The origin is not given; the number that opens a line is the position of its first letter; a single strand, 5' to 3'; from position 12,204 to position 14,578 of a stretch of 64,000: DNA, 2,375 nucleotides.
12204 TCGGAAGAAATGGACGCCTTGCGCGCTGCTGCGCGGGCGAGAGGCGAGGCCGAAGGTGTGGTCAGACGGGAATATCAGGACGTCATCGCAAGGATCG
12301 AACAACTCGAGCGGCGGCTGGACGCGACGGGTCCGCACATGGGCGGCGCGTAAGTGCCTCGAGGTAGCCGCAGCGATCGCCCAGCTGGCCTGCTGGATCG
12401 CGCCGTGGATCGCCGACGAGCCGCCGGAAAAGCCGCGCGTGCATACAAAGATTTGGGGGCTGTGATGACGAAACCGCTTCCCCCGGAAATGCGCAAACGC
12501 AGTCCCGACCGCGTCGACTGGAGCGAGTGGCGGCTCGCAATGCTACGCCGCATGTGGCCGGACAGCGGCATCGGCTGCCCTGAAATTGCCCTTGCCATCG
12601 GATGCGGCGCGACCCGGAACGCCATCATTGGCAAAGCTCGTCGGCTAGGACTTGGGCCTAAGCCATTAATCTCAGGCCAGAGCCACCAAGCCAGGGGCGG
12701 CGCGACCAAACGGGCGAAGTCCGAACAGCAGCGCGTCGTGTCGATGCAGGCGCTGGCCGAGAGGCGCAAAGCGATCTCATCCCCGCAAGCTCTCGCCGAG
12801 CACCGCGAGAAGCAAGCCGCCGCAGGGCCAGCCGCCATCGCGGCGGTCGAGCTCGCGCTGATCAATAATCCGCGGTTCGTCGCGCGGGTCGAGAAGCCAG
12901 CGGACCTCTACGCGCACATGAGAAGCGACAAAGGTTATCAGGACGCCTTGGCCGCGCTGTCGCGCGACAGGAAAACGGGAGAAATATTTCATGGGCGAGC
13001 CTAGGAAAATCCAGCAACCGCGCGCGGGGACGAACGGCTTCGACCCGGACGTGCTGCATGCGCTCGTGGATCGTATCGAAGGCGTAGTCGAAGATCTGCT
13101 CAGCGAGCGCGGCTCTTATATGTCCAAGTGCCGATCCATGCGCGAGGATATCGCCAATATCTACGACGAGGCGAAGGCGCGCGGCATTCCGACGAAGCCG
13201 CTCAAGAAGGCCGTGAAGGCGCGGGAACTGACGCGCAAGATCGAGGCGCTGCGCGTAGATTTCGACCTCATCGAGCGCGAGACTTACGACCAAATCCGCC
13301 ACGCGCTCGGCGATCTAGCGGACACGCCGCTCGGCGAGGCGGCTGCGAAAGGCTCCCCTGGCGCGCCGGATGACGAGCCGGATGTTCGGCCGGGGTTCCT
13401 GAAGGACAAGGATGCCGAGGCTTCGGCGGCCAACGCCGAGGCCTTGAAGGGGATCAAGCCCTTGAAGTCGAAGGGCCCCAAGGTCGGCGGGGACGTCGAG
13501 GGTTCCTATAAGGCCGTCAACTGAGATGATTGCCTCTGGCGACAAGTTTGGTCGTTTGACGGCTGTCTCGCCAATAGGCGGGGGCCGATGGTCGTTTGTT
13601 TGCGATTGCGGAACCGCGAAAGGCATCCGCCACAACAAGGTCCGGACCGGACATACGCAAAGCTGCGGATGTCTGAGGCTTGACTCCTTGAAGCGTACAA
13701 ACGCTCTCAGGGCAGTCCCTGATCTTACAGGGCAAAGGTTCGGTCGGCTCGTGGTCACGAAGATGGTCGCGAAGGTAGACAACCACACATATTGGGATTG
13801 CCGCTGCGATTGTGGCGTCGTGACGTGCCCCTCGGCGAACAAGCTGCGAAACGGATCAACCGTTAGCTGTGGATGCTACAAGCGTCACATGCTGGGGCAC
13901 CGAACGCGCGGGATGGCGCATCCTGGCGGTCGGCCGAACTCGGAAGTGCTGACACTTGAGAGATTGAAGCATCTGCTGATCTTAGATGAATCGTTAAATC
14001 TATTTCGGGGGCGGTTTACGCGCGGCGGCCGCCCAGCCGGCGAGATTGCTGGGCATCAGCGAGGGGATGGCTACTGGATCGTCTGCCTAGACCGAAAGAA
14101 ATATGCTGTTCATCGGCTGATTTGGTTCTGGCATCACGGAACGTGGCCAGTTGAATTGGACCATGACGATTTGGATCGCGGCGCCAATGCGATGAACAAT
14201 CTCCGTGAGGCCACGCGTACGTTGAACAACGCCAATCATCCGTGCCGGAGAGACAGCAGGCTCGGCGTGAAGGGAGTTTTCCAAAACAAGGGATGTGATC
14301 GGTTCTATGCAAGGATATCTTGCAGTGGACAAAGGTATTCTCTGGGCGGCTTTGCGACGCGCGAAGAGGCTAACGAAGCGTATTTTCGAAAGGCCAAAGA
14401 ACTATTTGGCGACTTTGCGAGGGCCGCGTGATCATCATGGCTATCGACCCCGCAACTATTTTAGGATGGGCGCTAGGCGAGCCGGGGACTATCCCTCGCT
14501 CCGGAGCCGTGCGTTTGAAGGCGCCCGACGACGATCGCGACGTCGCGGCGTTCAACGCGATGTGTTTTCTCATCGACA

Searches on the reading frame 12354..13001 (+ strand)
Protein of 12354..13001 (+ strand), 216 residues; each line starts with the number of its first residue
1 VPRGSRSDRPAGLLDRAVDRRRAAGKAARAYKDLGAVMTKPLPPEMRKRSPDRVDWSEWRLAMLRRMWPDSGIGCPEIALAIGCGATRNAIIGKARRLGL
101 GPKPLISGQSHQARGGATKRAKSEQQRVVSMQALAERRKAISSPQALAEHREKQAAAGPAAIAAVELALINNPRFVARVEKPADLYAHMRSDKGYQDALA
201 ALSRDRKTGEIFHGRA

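Call 91: search_protein_families(library=pfam, proteins=[window:12354-13001:+], max_evalue=0.001)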
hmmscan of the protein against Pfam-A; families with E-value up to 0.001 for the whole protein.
window:12354-13001:+ (216 aa): 1 family
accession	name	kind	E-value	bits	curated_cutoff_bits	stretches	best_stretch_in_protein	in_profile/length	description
PF07750.17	GcrA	-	8.2e-10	39.7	26.9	1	55-137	2-81/155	GcrA cell cycle regulator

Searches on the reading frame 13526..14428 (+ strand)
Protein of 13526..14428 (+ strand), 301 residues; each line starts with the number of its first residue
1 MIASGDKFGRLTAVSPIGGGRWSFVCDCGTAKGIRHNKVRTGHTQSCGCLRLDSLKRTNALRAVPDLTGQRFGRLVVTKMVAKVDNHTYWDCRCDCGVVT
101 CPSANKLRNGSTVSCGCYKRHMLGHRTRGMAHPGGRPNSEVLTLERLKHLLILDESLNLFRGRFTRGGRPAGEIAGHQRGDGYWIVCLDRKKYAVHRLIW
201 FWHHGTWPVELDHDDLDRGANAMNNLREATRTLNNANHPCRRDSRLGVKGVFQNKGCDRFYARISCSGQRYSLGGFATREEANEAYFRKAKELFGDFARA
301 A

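Call 90: search_protein_families(library=pfam, proteins=[window:13526-14428:+], max_evalue=0.001)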
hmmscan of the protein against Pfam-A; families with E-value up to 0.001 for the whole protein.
window:13526-14428:+ (301 aa): 2 families
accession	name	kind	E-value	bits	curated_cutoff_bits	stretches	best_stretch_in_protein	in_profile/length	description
PF13392.12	HNH_3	-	1e-07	31.9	24.8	1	193-235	1-45/46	HNH endonuclease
PF00847.26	AP2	-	0.00014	22.5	33.3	1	247-294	2-52/54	AP2 domain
